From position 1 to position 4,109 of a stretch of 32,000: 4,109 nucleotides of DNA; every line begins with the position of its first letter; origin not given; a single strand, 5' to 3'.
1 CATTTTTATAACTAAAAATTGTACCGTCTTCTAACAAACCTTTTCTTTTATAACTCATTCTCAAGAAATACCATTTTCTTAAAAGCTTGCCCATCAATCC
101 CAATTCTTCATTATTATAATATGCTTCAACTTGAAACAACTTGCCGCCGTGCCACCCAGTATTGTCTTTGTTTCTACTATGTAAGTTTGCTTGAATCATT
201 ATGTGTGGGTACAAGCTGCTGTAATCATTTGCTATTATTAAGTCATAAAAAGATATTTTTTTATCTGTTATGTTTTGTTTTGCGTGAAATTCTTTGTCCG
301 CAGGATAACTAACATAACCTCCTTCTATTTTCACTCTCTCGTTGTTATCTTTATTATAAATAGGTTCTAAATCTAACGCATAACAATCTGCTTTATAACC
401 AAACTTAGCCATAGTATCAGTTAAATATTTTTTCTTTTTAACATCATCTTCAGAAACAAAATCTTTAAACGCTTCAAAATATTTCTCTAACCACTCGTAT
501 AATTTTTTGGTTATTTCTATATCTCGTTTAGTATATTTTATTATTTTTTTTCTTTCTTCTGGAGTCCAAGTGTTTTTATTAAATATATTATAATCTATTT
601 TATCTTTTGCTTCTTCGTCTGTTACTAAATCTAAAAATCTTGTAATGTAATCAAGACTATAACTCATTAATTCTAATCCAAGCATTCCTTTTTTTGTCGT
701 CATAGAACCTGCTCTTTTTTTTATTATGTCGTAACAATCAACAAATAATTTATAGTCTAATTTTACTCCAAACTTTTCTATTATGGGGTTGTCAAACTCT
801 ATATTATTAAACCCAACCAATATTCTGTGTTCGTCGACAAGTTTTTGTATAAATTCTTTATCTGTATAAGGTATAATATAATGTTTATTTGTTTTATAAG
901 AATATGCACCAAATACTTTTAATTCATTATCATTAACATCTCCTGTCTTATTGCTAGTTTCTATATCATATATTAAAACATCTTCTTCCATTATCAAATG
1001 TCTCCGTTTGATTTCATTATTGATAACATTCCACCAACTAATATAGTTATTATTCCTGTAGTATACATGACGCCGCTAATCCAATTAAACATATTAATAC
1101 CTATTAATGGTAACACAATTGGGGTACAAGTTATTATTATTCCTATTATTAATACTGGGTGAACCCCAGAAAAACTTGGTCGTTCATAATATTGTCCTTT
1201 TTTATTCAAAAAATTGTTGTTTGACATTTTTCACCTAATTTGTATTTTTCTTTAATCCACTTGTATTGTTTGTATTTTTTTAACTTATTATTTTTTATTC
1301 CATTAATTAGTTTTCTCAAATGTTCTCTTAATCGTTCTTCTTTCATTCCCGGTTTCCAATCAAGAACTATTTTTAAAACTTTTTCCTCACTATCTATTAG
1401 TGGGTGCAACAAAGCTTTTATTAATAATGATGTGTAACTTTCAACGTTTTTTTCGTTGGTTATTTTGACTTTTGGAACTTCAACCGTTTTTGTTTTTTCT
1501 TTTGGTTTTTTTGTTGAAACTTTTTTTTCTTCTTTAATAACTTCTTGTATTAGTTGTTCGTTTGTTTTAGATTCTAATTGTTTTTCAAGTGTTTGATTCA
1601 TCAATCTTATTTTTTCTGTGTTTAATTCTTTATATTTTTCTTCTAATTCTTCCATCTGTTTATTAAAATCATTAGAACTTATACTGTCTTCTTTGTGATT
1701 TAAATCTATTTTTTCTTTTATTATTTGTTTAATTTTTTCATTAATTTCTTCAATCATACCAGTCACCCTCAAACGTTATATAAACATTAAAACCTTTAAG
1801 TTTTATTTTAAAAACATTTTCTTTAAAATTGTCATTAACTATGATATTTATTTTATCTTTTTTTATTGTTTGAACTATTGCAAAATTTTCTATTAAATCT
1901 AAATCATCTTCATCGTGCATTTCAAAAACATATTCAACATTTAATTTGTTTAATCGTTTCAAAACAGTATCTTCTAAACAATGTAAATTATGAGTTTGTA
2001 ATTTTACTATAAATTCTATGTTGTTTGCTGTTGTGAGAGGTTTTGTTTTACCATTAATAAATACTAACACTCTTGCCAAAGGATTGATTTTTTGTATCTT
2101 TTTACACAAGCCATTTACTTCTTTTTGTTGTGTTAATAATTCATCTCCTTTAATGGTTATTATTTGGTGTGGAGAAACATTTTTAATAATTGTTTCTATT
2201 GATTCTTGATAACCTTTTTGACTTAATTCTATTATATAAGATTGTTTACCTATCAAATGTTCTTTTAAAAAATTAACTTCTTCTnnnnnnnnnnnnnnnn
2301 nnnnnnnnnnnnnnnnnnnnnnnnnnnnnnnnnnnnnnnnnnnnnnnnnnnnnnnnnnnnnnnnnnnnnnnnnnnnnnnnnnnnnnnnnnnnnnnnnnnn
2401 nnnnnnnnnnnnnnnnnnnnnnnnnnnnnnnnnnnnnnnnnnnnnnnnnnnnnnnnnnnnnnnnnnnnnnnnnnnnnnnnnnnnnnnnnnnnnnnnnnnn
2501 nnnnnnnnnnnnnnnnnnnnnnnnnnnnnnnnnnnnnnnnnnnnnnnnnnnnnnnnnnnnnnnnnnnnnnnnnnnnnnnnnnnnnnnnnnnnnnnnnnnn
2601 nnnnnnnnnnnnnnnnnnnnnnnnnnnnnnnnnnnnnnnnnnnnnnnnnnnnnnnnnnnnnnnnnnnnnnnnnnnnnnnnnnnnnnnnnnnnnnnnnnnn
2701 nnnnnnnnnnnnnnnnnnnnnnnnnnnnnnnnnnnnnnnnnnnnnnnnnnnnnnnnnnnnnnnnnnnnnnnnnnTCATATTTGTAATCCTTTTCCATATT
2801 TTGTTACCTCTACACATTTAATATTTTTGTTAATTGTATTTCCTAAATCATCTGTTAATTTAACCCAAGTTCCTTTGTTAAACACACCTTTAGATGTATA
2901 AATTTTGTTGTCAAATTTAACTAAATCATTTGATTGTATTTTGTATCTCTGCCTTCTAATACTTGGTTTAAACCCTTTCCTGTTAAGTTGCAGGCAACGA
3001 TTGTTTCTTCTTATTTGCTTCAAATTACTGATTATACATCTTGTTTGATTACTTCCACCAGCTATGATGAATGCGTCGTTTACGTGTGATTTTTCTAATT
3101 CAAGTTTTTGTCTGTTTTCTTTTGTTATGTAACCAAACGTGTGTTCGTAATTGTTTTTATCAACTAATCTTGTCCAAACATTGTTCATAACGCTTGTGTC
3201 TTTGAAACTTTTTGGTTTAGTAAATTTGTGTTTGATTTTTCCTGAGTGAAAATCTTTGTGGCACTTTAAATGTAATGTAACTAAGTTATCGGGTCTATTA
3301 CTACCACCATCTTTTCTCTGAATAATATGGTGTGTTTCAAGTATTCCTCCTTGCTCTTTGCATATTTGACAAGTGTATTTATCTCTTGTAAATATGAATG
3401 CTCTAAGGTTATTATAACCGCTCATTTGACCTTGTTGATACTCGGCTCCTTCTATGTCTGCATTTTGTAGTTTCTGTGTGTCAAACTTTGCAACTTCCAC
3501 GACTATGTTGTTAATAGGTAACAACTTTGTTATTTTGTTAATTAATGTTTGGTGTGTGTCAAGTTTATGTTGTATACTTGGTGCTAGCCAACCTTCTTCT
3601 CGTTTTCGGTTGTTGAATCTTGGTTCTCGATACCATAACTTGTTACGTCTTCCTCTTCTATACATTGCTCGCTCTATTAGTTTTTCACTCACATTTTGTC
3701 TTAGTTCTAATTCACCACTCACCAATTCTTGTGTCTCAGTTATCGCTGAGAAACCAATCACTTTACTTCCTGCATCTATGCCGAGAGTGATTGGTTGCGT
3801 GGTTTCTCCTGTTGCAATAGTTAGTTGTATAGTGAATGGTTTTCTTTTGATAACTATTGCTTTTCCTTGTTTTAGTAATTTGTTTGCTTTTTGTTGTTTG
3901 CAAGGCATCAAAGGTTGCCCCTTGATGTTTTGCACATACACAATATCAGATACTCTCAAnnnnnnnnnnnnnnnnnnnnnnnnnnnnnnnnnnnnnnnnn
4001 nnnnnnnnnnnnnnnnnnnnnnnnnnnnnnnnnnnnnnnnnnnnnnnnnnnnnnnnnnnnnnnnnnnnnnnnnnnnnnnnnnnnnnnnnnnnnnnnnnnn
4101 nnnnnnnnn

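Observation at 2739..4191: Apparently intact IscB nuclease element inserted in the replication module of a virus-like genome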

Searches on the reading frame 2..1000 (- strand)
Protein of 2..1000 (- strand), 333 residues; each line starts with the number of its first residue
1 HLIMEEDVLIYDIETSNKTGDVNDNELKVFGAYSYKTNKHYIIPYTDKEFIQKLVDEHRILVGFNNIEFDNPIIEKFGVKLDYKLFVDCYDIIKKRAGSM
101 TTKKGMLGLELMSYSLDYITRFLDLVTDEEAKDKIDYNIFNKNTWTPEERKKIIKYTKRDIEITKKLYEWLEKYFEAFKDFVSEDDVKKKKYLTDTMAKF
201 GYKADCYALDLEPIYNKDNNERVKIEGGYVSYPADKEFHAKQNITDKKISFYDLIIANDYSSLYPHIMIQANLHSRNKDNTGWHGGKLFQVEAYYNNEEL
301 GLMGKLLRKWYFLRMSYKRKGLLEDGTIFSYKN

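Call 41: search_protein_families(library=pfam, proteins=[window:2-1000:-], max_evalue=0.01)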
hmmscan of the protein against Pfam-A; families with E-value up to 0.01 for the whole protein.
window:2-1000:- (333 aa): 1 family
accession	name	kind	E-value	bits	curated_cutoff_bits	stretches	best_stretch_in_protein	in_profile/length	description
PF13482.12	RNase_H_2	-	1.1e-06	29.1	22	1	10-171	2-164/165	RNase_H superfamily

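Call 49: search_solved_structures(query=window:2-1000:-, max_evalue=0.01)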
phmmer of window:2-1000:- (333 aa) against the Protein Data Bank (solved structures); distinct sequences matched with E-value up to 0.01: 0.

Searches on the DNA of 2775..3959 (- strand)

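Call 42: search_rna_families(sources=[L003, L005, L006, L007, L008, L009, L010, L011, L014, L015, L016], threshold=gathering)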
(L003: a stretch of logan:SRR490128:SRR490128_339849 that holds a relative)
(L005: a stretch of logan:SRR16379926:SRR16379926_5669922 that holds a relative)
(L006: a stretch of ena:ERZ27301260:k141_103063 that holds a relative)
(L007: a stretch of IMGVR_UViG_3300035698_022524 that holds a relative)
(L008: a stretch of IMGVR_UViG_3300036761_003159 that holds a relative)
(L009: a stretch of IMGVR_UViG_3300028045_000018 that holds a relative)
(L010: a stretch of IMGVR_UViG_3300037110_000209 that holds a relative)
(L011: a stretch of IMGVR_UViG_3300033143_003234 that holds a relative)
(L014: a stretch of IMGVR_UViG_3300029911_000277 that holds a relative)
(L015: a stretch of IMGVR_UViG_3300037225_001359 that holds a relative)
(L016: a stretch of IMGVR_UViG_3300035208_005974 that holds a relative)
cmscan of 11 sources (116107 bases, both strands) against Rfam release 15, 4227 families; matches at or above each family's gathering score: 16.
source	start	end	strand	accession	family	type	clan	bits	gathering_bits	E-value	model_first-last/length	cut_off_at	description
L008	193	421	+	RF02033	HEARO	Gene;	-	133.9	83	2.4e-27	1-211/211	no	HNH endonuclease-associated RNA and ORF (HEARO) RNA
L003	3460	3694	+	RF02033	HEARO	Gene;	-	126.4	83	1.6e-25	1-211/211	no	HNH endonuclease-associated RNA and ORF (HEARO) RNA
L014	5901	6145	+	RF02033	HEARO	Gene;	-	118.4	83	1.4e-23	1-211/211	no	HNH endonuclease-associated RNA and ORF (HEARO) RNA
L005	1780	2011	+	RF02033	HEARO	Gene;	-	114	83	1.7e-22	1-211/211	no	HNH endonuclease-associated RNA and ORF (HEARO) RNA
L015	5919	6145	+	RF02033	HEARO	Gene;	-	112.3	83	4.3e-22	1-211/211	no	HNH endonuclease-associated RNA and ORF (HEARO) RNA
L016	5919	6149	+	RF02033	HEARO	Gene;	-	109.5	83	2e-21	1-211/211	no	HNH endonuclease-associated RNA and ORF (HEARO) RNA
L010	4063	4309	+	RF02033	HEARO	Gene;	-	109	83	2.7e-21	1-211/211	no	HNH endonuclease-associated RNA and ORF (HEARO) RNA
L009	5928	6154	+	RF02033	HEARO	Gene;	-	107.9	83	5.1e-21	1-211/211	no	HNH endonuclease-associated RNA and ORF (HEARO) RNA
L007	5924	6157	+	RF02033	HEARO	Gene;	-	103.6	83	5.7e-20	1-211/211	no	HNH endonuclease-associated RNA and ORF (HEARO) RNA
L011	5914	6157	+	RF02033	HEARO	Gene;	-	95.5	83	5.2e-18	1-211/211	no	HNH endonuclease-associated RNA and ORF (HEARO) RNA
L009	7589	7659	+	RF00005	tRNA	Gene; tRNA;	CL00001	57.6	29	1.4e-09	1-71/71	no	tRNA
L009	7497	7582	+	RF00005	tRNA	Gene; tRNA;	CL00001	54.9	29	8e-09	1-71/71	no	tRNA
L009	11750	11822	+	RF00005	tRNA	Gene; tRNA;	CL00001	51.6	29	6.5e-08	1-71/71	no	tRNA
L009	7859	7934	+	RF00005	tRNA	Gene; tRNA;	CL00001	51.3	29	7.7e-08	1-71/71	no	tRNA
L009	7764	7852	+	RF00005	tRNA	Gene; tRNA;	CL00001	49.3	29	2.9e-07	1-71/71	no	tRNA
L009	7938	8013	+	RF00005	tRNA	Gene; tRNA;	CL00001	48.8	29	3.8e-07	1-71/71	no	tRNA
